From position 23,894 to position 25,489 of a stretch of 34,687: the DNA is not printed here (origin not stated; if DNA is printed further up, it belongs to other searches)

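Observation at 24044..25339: Novel domain architecture: STN-like signalling domain + bactofilin-like beta-helix + 4-TM bundle, encoded with a sigma/anti-sigma pair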

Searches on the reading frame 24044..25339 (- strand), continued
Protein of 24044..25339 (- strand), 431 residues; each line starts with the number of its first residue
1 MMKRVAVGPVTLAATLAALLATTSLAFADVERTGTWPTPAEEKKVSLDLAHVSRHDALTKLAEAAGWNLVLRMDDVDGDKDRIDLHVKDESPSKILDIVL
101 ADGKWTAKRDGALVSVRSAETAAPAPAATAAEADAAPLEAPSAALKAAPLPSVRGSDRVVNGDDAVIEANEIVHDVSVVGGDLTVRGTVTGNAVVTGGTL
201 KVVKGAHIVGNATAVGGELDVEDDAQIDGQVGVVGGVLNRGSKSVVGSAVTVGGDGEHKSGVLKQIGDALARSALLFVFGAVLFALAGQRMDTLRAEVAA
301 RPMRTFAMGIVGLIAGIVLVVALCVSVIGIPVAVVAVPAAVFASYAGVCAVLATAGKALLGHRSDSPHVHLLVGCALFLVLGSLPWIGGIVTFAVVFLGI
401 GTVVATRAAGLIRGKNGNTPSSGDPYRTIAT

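Call 17: find_related_loci(query=A1, collection=genome_contigs, flank=6000)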
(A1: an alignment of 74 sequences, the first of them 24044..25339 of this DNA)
Query A1 (431 aa) in genome_contigs; peptide patterns used: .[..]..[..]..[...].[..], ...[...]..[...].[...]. (x = any residue, [..] = any of these).
120 stretches matched a pattern; 66 encode a relative of the query (tblastn E <= 1e-3); 66 distinct loci.
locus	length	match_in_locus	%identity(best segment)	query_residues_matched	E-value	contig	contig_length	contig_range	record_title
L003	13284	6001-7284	70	1-431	5e-174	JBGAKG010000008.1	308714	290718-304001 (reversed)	MAG: Polyangiaceae bacterium isolate MAG_AAO_H125.35 AAOH125-35_opera_contig_164, whole genome shotgun sequence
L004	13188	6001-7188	53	29-431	4e-117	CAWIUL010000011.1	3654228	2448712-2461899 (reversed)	MAG: uncultured delta proteobacterium isolate MFD01872.bin.1.328 genome assembly, contig: contig_37708, whole genome sho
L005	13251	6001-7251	50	13-431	2e-115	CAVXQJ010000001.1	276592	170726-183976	MAG: uncultured delta proteobacterium isolate MFD01872.bin.2.281 genome assembly, contig: contig_117273, whole genome sh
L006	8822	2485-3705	49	16-431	6e-113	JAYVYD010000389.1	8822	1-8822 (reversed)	MAG: Myxococcales bacterium isolate GL85_UP_concoct_158 GL85_UP_concoct_158_388, whole genome shotgun sequence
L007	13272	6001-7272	51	11-427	3e-111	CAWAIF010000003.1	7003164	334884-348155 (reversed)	MAG: uncultured delta proteobacterium isolate MFD02416.bin.1.98 genome assembly, contig: contig_8404, whole genome shotg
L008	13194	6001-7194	53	29-431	2e-110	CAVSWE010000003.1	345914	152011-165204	MAG: uncultured delta proteobacterium isolate MFD05705.bin.2.131 genome assembly, contig: contig_23054, whole genome sho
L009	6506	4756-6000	46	16-431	4e-108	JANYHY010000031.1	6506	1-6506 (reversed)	MAG: Myxococcales bacterium isolate GL140_2_metabinner_129_sub GL140_2_k141_2343064, whole genome shotgun sequence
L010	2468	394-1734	49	3-431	1e-110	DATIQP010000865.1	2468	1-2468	MAG TPA_asm: Polyangiaceae bacterium isolate SMAG_U15880 k141_270955, whole genome shotgun sequence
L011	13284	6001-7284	47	26-430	3e-102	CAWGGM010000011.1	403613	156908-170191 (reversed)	MAG: uncultured proteobacterium isolate MFD02923.bin.1.35 genome assembly, contig: contig_23167, whole genome shotgun se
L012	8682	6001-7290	46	31-430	8e-102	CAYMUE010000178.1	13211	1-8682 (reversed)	MAG TPA_asm: uncultured Polyangiaceae bacterium isolate SRP216815_co1_51 genome assembly, contig: NODE_5986_length_13211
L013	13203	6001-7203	48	17-428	9e-99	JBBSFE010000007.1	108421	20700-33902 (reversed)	MAG: Polyangiales bacterium isolate LS1_sbin.79 LS1_sbin.79_K_559394_L_108421_cov_14.5234, whole genome shotgun sequence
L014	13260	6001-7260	45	17-428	3e-97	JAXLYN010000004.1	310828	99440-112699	MAG: Polyangiaceae bacterium isolate STL-MYX14 C3.142.fa-4, whole genome shotgun sequence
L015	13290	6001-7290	47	18-430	2e-96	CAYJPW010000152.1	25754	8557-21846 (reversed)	MAG TPA_asm: uncultured Polyangiaceae bacterium isolate ERP124720_co1_193 genome assembly, contig: NODE_2526_length_2575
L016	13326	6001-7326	41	20-428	4e-94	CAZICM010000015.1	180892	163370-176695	MAG TPA_asm: uncultured Polyangiaceae bacterium isolate binchicken_co16_258 genome assembly, contig: NODE_91_length_1808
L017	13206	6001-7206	45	18-430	1e-93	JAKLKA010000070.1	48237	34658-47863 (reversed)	MAG: Polyangiaceae bacterium isolate MAG.220 MAG.220-scaffold_1049, whole genome shotgun sequence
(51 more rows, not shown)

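Call 19: predict_structure(alignment_id=A1)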
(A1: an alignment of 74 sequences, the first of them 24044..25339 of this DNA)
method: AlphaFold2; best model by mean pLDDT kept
length: 431 residues; sequences in the alignment: 74
mean_pLDDT: 84.4   pTM: 0.52
mean pLDDT of the five models: 84.4, 82.8, 82.4, 82.3, 82.1
residues with pLDDT >= 90: 287; 70-90: 59; 50-70: 41; < 50: 44
segments of 3 or more residues with pLDDT < 50: 1-8, 23-27, 124-144
pLDDT, mean of each block of 10 residues (from residue 1): 46 68 52 92 95 94 95 73 91 94 91 90 45 40 56 90 96 97 97 97 97 96 96 93 91 57 80 91 92 93 95 95 93 94 95 97 95 95 92 96 86 64 51 40
secondary structure, 60 per line:
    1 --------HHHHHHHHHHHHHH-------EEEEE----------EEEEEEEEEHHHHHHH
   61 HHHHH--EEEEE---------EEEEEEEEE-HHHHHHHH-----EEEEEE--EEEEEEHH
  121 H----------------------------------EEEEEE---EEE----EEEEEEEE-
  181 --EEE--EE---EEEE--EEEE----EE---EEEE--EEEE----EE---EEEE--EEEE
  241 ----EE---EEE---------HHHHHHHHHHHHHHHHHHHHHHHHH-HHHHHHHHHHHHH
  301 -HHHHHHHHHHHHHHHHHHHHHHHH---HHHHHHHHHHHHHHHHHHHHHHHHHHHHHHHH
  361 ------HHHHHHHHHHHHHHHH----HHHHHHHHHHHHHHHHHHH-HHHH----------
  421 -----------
elements in order: H9-22 E30-34 E45-53 H54-65 E68-72 E82-90 H92-99 E105-110 E113-118 E156-161 E165-167 E172-179 E183-185 E193-196 E199-202 E212-215 E218-221 E231-234 E237-240 E250-252 H262-286 H288-300 H302-325 H329-360 H367-382 H387-405 H407-410

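Call 21: fold_search(model_id=the predicted structure, library=pdb)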
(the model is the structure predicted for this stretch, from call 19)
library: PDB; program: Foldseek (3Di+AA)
matches with E <= 10: 237; with E <= 0.001: 1
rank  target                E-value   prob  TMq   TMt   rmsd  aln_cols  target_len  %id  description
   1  8jli_A                6.7e-04  0.72  0.15  0.12  13.7       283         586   15  Cryo-EM structure of SV2A dimer in complex levetiracetam (released 2024-05-01)
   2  7mud_Ad               1.2e-03  1.00  0.16  0.44  10.2       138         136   19  Legionella pneumophila Dot/Icm T4SS OMC (released 2021-10-06)
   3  4ar0_MODEL_1_A        2.7e-03  1.00  0.17  0.51  11.5       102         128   30  N0 domain of Neisseria meningitidis Pilus assembly protein PilQ (released 2012-10-17)
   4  7mud_AD               5.0e-03  1.00  0.16  0.43   8.5       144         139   19  Legionella pneumophila Dot/Icm T4SS OMC (released 2021-10-06)
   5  4av2_A                5.8e-03  1.00  0.15  0.23   2.7        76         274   28  Single particle electron microscopy of PilQ dodecameric complexes from Neisseria meningitidis. (released 2012-10-17)
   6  6x62_AD               6.5e-03  1.00  0.16  0.44   9.4       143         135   18  Legionella pneumophila Dot T4SS OMC (released 2020-09-30)
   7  8jlc_A                8.1e-03  0.38  0.15  0.13  14.5       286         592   14  Cryo-EM structure of SV2A in complex with BoNT/A2 Hc and levetiracetam (released 2024-05-01)
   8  6x62_Ad               9.0e-03  1.00  0.16  0.40   8.4       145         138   14  Legionella pneumophila Dot T4SS OMC (released 2020-09-30)
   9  7muc_AD               2.1e-02  1.00  0.17  0.43   8.5       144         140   19  Legionella pneumophila Dot/Icm T4SS C1 Reconstruction (released 2021-10-06)
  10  3jc8_Qa               4.6e-02  1.00  0.16  0.16   2.7        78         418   20  Architectural model of the type IVa pilus machine in a piliated state (released 2016-03-16)
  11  2iah_A                5.4e-02  1.00  0.16  0.09   2.5        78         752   17  Crystal structure of the ferripyoverdine receptor of the outer membrane of Pseudomonas aeruginosa bound to ferripyover (released 2007-09-11)
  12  9f1r_A                5.7e-02  0.07  0.08  0.07  16.3       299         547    9  Cryo-EM structure of SV2B-Hc-A1 complex (released 2025-03-12)
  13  3ady                  6.3e-02  1.00  0.17  0.59   3.1        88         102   20  Crystal structure of DotD from Legionella (released 2010-11-03)
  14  9ndy_E                6.3e-02  1.00  0.16  0.22   3.3        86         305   14  Composite baseplate asymmetric unit of JohannRWettstein (Bas63) (released 2025-11-19)
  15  6i97_B                8.8e-02  1.00  0.16  0.09  14.1       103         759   17  Structure of the ferrioxamine B transporter FoxA from Pseudomonas aeruginosa in complex with ferrioxamine B and a C-te (released 2019-08-28)
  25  4m0n                  3.4e-01  0.99  0.15  0.29   3.6        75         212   12  Crystal structure of a putative anti-sigma factor (BDI_1681) from Parabacteroides distasonis ATCC 8503 at 1.65 A resolut (released 2013-10-16)
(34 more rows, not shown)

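Call 68: search_solved_structures(query=A1, max_evalue=1, show_alignments=0)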
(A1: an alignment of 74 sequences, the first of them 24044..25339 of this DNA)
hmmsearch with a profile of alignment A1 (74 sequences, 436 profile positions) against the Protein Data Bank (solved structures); distinct sequences matched with E-value up to 1: 12.
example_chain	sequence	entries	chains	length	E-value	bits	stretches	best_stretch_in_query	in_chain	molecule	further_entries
4ar0_A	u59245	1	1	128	9.8e-08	34.3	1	28-115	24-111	TYPE IV PILUS BIOGENESIS AND COMPETENCE PROTEIN PILQ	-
9sh1_A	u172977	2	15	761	7.4e-06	28.1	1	36-115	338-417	Type IV pilus biogenesis and competence protein PilQ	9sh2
4av2_A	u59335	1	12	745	7.6e-06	28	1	36-115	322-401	TYPE IV PILUS BIOGENESIS AND COMPETENCE PROTEIN PILQ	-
6w6m_A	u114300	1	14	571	0.00017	23.6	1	33-117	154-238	Type IV pilus secretin PilQ family protein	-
3jc8_Qa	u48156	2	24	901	0.009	17.9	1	34-167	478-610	PilQ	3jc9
9x0w_A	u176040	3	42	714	0.036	15.9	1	22-122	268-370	Fimbrial assembly protein PilQ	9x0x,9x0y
6ve2_A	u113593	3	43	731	0.038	15.9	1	22-122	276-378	Fimbrial assembly protein PilQ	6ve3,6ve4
8von_A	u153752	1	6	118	0.11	14.3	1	177-238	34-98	Spike protein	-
8vol_A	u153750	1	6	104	0.14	14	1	177-237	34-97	Spike protein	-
3aqj_A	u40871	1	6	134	0.19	13.5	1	177-239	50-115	Baseplate assembly protein V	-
3qr7_A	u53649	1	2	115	0.34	12.7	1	177-239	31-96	Baseplate assembly protein V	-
8vom_A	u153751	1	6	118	0.37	12.6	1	177-239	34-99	Spike protein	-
